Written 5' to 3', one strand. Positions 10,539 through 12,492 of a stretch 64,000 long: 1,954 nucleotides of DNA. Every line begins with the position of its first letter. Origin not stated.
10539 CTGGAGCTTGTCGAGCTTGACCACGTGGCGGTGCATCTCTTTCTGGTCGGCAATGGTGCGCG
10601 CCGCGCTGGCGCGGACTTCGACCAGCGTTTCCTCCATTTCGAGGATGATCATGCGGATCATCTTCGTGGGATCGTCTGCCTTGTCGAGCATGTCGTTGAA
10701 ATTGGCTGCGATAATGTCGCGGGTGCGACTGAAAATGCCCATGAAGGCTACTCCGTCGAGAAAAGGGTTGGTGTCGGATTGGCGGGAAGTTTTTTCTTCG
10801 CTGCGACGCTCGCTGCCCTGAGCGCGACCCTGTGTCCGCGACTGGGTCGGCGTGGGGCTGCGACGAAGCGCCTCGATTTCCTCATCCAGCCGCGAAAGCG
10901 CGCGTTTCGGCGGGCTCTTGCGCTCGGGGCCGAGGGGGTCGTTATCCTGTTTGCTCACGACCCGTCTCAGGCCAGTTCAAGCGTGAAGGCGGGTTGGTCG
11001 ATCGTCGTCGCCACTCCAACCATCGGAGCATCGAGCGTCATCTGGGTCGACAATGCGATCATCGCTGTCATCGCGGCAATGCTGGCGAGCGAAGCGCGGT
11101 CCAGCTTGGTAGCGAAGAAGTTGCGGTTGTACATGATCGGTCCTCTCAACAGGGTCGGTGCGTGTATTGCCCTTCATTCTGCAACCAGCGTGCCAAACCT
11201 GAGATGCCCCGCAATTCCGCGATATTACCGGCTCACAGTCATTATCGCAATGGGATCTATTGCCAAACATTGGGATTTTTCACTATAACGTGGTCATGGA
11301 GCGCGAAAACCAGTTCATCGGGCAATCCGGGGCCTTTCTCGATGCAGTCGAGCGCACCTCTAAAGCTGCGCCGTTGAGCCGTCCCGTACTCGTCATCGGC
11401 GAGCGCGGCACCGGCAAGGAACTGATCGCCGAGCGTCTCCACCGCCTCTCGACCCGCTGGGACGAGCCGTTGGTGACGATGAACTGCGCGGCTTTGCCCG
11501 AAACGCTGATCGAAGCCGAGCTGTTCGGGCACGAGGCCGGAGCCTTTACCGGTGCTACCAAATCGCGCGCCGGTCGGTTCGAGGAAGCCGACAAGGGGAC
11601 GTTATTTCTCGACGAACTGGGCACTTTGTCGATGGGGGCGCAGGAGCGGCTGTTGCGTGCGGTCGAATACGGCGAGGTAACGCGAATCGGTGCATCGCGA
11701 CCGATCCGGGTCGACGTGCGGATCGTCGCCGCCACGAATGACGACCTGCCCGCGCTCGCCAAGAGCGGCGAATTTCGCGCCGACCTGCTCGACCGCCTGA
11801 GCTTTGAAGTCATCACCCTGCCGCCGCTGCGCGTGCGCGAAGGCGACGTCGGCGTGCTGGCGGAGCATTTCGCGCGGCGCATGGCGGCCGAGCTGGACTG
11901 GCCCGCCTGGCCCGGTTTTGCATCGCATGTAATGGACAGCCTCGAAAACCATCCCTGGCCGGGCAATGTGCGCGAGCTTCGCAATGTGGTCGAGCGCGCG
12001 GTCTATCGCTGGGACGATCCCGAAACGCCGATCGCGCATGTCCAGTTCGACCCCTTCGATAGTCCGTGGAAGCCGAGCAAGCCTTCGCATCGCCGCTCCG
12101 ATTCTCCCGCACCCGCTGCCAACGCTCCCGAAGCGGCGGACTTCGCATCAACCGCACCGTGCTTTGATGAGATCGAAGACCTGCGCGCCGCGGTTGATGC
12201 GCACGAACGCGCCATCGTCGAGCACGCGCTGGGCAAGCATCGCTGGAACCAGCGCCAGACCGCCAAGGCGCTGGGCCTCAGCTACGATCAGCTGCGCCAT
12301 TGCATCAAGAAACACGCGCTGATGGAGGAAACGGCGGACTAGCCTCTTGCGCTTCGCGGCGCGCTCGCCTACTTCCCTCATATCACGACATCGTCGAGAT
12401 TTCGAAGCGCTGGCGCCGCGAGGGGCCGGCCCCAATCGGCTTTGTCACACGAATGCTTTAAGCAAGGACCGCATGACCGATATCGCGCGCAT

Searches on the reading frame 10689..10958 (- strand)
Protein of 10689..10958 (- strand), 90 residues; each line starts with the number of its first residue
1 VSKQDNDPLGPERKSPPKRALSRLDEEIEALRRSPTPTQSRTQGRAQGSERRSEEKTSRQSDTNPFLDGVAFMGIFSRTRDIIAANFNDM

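Call 45: find_homologous_proteins(query=window:10689-10958:-, max_evalue=0.001)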
Query seq(90 aa) (90 aa): 20 proteins with E <= 0.001 among 31 candidates.
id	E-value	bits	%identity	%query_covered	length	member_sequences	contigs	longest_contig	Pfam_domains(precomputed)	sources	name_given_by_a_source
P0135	1.2e-19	88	65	80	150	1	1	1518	-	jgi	-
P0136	1.8e-18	84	53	93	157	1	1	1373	PF04012.18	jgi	jgi:phage shock protein A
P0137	7.2e-18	82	70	78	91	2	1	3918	PF04012.18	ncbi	ncbi:MAG: PspA/IM30 family protein, partial [Erythrobacter sp.]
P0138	8.5e-18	82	65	80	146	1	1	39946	PF04012.18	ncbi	ncbi:MAG: hypothetical protein ABJK59_12315, partial [Erythrobacter sp.]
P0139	1.8e-15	75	48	96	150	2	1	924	PF04012.18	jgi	-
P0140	3.5e-13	67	54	86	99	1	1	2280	-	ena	-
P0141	4.6e-13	67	61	78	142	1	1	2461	PF04012.18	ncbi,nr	ncbi:MAG: hypothetical protein NWP98_08690, partial [Erythrobacter sp.]|nr:hypothetical protein [Ery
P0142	2.4e-11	61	60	80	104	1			PF04012.18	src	-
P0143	1.8e-10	59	51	96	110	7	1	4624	-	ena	-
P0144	2.4e-10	58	53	83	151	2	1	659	PF04012.18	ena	-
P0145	2.6e-10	58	47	93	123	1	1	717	PF04012.18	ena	-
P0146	4.3e-10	58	60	92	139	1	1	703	-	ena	-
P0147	6.2e-10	57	48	98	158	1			PF04012.18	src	-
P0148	1.7e-9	56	43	98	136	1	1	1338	PF04012.18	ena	-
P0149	4.2e-9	54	51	77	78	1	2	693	-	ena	-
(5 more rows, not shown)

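Call 53: search_protein_families(library=pfam, proteins=[window:10743-10958:-], max_evalue=1)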
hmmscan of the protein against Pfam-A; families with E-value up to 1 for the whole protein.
seq(72 aa): 0 families

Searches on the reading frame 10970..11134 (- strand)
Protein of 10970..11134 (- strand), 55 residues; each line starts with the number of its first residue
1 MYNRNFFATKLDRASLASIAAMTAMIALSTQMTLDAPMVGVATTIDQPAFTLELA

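Call 53: search_protein_families(library=pfam, proteins=[window:10970-11134:-], max_evalue=1)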
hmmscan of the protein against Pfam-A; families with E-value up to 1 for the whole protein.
seq(55 aa): 0 families

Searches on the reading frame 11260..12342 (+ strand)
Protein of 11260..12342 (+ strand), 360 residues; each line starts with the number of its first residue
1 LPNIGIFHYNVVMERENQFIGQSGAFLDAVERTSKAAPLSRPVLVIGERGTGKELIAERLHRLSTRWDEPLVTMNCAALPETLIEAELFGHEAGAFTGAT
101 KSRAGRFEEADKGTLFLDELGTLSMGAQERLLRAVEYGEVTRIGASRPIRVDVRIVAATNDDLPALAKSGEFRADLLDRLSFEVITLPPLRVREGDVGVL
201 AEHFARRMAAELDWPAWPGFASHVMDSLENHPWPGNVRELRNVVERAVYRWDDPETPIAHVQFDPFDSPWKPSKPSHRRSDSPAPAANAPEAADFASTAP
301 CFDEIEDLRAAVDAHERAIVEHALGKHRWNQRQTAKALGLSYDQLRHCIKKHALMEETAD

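Call 3: search_protein_families(library=pfam, proteins=[window:11260-12342:+], max_evalue=1)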
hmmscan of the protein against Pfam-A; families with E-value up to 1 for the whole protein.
window:11260-12342:+ (360 aa): 13 families
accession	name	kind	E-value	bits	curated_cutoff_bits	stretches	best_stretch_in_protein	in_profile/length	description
PF00158.32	Sigma54_activat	-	1.1e-60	204.5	20.2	1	20-182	2-164/168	Sigma-54 interaction domain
PF14532.12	Sigma54_activ_2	-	2.9e-19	70.1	25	1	21-190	2-138/138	Sigma-54 interaction domain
PF25601.1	AAA_lid_14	-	2e-17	63.2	27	1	191-261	1-70/87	AAA+ ATPase lid domain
PF02954.25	HTH_8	-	2e-06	27.8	22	1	316-351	6-41/42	Bacterial regulatory protein, Fis family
PF01078.27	Mg_chelatase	-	3.1e-06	27.2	20.3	1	42-160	24-157/207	Magnesium chelatase, subunit ChlI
PF07728.20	AAA_5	-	3.2e-06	27.6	22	1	42-162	1-124/139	AAA domain (dynein-related subfamily)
PF13191.12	AAA_16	-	0.00094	20.2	32.6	1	24-93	10-83/167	AAA ATPase domain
PF13518.12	HTH_28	-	0.0042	17.6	25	1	318-350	4-34/52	Helix-turn-helix domain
PF18024.7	HTH_50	-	0.0068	16.5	27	1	307-341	3-36/50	Helix-turn-helix domain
PF07724.20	AAA_2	-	0.013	16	27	1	43-142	6-106/166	AAA domain (Cdc48 subfamily)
PF00004.35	AAA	-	0.016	16.1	21.2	1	43-161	1-110/131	ATPase family associated with various cellular activities (AAA)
PF13401.12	AAA_22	-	0.07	13.9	27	1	42-80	7-45/130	AAA domain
PF13551.12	HTH_29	-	0.1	13.2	28.1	1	329-350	12-34/64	Winged helix-turn helix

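Call 4: search_protein_families(library=ncbifam, proteins=[window:11260-12342:+], max_evalue=1)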
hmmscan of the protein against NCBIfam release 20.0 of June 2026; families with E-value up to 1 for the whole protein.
window:11260-12342:+ (360 aa): 31 families (the best 25 are shown)
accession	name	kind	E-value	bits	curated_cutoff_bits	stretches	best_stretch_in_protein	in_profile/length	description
TIGR02974.1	phageshock_pspF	equivalog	3.1e-145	483.6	443.55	1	20-352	2-336/336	phage shock protein operon transcriptional activator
NF008622.0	PRK11608.1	equivalog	1.9e-120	401.8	529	1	13-355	2-326/329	phage shock protein operon transcriptional activator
NF003451.0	PRK05022.1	equivalog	1.8e-89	300.8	476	1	14-351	187-507/512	nitric oxide reductase transcriptional regulator NorR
TIGR01817.1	nifA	equivalog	3.3e-89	300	528.85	1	14-353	193-528/534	nif-specific transcriptional activator NifA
TIGR01818.1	ntrC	equivalog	2.7e-79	267.1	558.6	1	13-350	130-461/463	nitrogen regulation protein NR(I)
NF038308.1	RNA_repair_RtcR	equivalog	2.3e-77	261.1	650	1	18-346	181-505/530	RNA repair transcriptional activator RtcR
NF008469.0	PRK11361.1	equivalog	6.5e-77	259.2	714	2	18-248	144-373/461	acetoacetate metabolism transcriptional regulator AtoC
TIGR02329.1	propionate_PrpR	equivalog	5.7e-75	252.9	499.2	1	16-345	211-520/526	propionate catabolism operon regulatory protein PrpR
TIGR02915.1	PEP_resp_reg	equivalog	1.5e-74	251.4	502.6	1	18-259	140-380/445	PEP-CTERM-box response regulator transcription factor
NF050807.1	TransRegFlbDCaul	equivalog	7.7e-73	245.9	750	1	11-352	112-438/454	sigma-54-dependent transcriptional regulator FlbD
NF007689.0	PRK10365.1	equivalog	4e-71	240.1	760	1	15-248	137-369/441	sigma-54-dependent response regulator transcription factor ZraR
NF041552.1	TF_PrdR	equivalog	4.6e-70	236.6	795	1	15-248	265-497/577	sigma-54 dependent transcriptional regulator PrdR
NF011953.0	PRK15424.1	equivalog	1.3e-69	235.2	703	1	16-352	218-534/538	propionate catabolism operon regulatory protein PrpR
NF041906.1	V4R_TF_MobR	exception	1.8e-66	224.8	999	1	19-351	234-543/544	phenol degradation transcriptional regulator MobR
NF011958.0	PRK15429.1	equivalog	2.8e-64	217.9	830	1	18-249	380-610/692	formate hydrogenlyase transcriptional activator FlhA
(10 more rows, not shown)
